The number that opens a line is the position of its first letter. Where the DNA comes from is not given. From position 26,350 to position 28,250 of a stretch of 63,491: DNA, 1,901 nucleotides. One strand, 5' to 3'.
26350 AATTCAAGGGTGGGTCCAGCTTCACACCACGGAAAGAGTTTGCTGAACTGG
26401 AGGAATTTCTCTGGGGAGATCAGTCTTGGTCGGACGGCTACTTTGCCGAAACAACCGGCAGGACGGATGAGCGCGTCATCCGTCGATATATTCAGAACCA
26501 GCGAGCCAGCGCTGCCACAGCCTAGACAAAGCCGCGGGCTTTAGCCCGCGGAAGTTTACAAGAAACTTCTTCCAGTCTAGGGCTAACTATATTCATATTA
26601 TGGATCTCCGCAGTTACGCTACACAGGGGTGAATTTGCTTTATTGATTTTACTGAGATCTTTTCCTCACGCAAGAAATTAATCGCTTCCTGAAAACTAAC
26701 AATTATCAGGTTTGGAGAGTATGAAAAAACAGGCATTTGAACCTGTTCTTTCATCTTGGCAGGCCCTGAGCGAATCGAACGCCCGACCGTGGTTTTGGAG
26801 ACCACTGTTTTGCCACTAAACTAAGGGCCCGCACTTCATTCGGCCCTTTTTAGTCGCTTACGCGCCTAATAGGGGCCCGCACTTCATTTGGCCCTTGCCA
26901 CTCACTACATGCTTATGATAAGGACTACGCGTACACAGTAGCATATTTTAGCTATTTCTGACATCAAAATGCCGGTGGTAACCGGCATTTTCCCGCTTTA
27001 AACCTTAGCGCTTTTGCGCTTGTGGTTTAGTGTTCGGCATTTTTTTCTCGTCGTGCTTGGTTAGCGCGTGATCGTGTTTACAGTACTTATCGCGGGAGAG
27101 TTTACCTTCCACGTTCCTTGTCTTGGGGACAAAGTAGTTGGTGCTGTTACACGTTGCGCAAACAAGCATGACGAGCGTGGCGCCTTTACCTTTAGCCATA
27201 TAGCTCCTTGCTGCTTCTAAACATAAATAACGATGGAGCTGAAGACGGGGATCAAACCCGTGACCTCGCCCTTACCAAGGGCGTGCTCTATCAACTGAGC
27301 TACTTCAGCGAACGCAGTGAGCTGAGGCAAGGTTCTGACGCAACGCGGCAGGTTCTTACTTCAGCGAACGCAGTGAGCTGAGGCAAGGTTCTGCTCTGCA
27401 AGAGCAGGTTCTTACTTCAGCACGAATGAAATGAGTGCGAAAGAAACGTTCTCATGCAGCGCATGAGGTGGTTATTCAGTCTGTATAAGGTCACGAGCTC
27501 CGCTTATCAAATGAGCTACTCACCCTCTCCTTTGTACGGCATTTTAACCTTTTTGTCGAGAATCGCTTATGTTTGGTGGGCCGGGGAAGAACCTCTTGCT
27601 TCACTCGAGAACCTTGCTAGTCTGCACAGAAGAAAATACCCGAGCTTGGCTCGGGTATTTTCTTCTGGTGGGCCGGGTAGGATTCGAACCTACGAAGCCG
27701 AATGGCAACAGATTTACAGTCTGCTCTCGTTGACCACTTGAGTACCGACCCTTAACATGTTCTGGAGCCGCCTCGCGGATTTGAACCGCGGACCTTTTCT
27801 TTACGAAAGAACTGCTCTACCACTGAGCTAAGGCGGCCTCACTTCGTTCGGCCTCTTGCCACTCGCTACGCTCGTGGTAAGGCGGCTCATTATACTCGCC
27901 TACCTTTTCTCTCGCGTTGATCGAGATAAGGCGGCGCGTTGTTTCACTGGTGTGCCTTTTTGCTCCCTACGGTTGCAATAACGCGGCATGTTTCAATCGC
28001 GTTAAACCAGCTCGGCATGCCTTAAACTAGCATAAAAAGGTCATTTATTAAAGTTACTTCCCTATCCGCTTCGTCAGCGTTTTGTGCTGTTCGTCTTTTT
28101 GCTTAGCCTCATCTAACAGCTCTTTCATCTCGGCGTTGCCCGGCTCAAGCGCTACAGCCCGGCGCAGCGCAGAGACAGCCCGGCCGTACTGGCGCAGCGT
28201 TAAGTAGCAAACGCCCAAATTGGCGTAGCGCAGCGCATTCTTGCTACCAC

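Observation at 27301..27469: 56-nt tandem units upstream of tRNA-Thr(GGT) repeat the tRNA 5' end and carry hairpins with fully compensatory stem changes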

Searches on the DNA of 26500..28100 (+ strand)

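Call 23: search_rna_families(source=window, start=26500, end=28100, threshold=evalue, max_evalue=10)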
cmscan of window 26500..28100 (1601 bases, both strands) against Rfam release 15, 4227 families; matches with E-value up to 10: 19.
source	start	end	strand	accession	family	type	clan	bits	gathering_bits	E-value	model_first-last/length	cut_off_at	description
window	27766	27837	-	RF00005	tRNA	Gene; tRNA;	CL00001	67.1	29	4.8e-14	1-71/71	no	tRNA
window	27237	27309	-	RF00005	tRNA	Gene; tRNA;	CL00001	66.2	29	8.8e-14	1-71/71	no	tRNA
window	26760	26830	-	RF00005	tRNA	Gene; tRNA;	CL00001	60.9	29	2.5e-12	1-71/71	no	tRNA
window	27669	27751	-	RF00005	tRNA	Gene; tRNA;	CL00001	56.5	29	4.1e-11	1-71/71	no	tRNA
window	27632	27729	-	RF00512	Leu_leader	Cis-reg; leader;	-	25.3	50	0.014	1-148/148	no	Leucine operon leader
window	27631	27696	-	RF02891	AgrB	Gene; antisense;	-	25.2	40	0.15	1-84/84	no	ArsR-gov region gene B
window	27765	27837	+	RF04354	Plastid-ycf2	Cis-reg;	-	23.3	65.7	0.06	1-75/75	no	Plastid-ycf2 5UTR RNA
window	27767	27837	-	RF01684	mascRNA-menRNA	Gene;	-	22.2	42.5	0.14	1-56/56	no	MALAT1-associated small cytoplasmic RNA/MEN beta RNA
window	27674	27714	+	RF04351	Plastid-psbl-rps4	Cis-reg;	-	21.5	68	0.15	1-53/53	no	Plastid-psbl-rps4 3UTR RNA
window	27626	27669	-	RF04157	MIR9486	Gene; miRNA;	-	21.2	100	0.28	1-119/119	no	MIR9486 microRNA precursor family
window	27625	27668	+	RF04157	MIR9486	Gene; miRNA;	-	20.9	100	0.33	1-119/119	no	MIR9486 microRNA precursor family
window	27668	27751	+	RF04354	Plastid-ycf2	Cis-reg;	-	17.6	65.7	2.2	1-75/75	no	Plastid-ycf2 5UTR RNA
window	27615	27664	+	RF02399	NsiR1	Gene; sRNA;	-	16.3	39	4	1-60/60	no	Nitrogen stress-induced RNA 1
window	27236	27309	+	RF04354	Plastid-ycf2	Cis-reg;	-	15.5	65.7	8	1-75/75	no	Plastid-ycf2 5UTR RNA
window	27631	27667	-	RF02702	AgvB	Gene; sRNA;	-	15.3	56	9.2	1-62/62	no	Anti GcvB sRNA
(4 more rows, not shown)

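Call 73: build_rna_model(alignment_id=A2, structure=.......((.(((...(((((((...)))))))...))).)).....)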
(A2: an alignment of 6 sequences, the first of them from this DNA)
Model R1 built from alignment A2 (6 sequences, 47 columns); structure: as given.
model positions 45; base pairs 12; branch points 0; effective number of sequences 6; information 0.858 bits per position. Calibrated on 0.2 Mb of random sequence (short: E-values are rough).
structure used (alignment columns):
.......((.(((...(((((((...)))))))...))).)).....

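Call 74: search_with_rna_model(model_id=R1, source=window, filters=off, max_evalue=10, show_alignments=0)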
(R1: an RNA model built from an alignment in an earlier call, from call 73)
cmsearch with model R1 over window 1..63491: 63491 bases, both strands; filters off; matches with E-value up to 10: 15.
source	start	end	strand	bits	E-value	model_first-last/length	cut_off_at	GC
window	27379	27421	+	51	2e-11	1-45/45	no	0.51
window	27323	27365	+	49.8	4.2e-11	1-45/45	no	0.56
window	32341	32385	+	49.3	5.8e-11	1-45/45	no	0.47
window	27579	27623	-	47.7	1.6e-10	1-45/45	no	0.56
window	32233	32275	+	44.8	9.8e-10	1-45/45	no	0.56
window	27439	27481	+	42.3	4.7e-09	1-45/45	no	0.47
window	32449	32493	+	17.2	0.035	1-45/45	no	0.51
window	47987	48036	-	10.9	1.8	1-45/45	no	0.56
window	35203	35257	-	10.3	2.6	1-45/45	no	0.49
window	56194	56230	+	9.8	3.5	1-45/45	no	0.43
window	27625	27666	-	9.4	4.4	1-45/45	no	0.45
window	15582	15636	+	8.5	8.1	1-45/45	no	0.45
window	29092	29134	-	8.5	8.2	1-45/45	no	0.49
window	27377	27419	-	8.3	8.8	1-45/45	no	0.51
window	23775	23825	+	8.2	9.6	1-45/45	no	0.41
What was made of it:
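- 27310..27365 (-): Unit U1 (56 nt): tRNA nt 1-9, then AGAAC-C, a 17-nt hairpin (6/7 pairs), ACC-TTGCC, and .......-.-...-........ R1 model 49.8 bits on the plus strand (call 74).
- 27366..27421 (-): Unit U2 (56 nt). Identical to U1 except for 10 consecutive central hairpin bases. The hairpin is a perfect 7 bp. R1 51 bits (call 74).
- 27422..27484 (-): Unit U3, older and diverged. The tRNA piece is degenerate (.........), the hairpin is a perfect 7 bp, and AAC/GTT replaces AAG/CTT (compensatory). R1 42.3 bits (call 74).
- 27574..27626 (-): One more module copy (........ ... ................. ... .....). It abuts a 17-nt copy of the tRNA-Tyr 3' end, 92 nt downstream of tRNA-Tyr and after its terminator (27627-27667). 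R1 47.7 bits (call 74).
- On Hybrid pseudo-tRNA from unequal crossing-over: For the Thr(GGT) units it is only inferred through family membership (call 74).
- On REP / REPIN-RAYT system: The covariance-model scan finds copies only at tRNA flanks (call 74).
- It finds nothing else in 63 kb (call 74).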

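Call 75: search_with_rna_model(model_id=R1, sources=[L001, L002, L003, L004, L005, L006, L007, L008, L009, L010, L011, L012, L013, L014, L015, L016, L017, L018, L019], max_evalue=10)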
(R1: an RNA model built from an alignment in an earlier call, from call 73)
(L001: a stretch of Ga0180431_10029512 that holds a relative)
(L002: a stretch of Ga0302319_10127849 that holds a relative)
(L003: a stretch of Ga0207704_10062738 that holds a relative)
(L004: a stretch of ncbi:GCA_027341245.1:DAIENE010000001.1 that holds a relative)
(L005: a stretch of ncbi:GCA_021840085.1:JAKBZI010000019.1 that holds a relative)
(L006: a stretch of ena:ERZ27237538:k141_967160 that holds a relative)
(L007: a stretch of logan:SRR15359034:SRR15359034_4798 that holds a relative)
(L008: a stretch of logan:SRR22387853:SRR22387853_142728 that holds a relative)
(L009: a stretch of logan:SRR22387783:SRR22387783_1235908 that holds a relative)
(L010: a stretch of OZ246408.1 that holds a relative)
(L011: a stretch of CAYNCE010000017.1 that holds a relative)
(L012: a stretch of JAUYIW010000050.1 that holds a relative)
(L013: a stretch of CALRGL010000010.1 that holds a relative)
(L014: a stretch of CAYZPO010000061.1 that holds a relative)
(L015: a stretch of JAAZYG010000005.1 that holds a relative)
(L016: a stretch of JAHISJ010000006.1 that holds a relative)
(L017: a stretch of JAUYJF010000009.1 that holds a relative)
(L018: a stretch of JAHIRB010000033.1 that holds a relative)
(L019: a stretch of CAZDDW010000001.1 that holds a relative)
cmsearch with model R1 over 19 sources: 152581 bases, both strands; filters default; matches with E-value up to 10: 2.
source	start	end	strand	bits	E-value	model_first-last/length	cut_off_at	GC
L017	723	758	-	13.2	0.98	1-45/45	no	0.5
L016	2741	2769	+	10.4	5.6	1-45/45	no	0.41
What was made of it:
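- There are no hits in 152 kb of other CPR loci (call 75).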

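Call 94: search_with_rna_model(model_id=R1, sources=[L024, L025, L020, L021, L022, L023], max_evalue=10)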
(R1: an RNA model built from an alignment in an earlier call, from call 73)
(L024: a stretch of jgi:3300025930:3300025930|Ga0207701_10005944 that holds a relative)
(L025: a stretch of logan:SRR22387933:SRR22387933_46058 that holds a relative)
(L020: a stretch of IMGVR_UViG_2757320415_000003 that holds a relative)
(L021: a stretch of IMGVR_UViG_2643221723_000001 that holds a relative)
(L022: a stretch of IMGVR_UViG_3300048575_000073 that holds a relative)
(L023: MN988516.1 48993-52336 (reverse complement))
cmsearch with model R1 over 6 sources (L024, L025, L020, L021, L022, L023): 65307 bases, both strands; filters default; matches with E-value up to 10: 1.
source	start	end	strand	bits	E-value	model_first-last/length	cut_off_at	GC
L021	4734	4766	+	12.2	0.78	1-45/45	no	0.58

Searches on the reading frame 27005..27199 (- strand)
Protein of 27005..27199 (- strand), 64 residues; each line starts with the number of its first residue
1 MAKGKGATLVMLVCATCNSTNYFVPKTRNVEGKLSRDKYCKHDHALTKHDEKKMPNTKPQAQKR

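Call 13: find_encoding_contigs(protein=window:27005-27199:-, flank=10000, max_places=10)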
Protein window:27005-27199:- (64 aa): no gene with exactly this product is on record in the collection.

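Call 15: search_protein_families(library=pfam, proteins=[window:27005-27199:-])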
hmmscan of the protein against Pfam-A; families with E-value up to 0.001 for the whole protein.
window:27005-27199:- (64 aa): 1 family
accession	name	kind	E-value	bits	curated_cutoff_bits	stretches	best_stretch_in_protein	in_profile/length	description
PF00471.26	Ribosomal_L33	-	5.3e-08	33.5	25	1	9-53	2-47/47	Ribosomal protein L33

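Call 16: find_homologous_proteins(query=window:27005-27199:-, max_evalue=0.00001)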
Query window:27005-27199:- (64 aa): 1 proteins with E <= 0.00001 among 1 candidates.
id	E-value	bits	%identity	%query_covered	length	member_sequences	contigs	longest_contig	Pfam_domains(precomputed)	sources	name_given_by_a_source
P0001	5.2e-37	141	100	100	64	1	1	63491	PF00471.27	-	-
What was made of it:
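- Tried and rejected: L33 has no detectable relatives by the word-based search (call 16).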
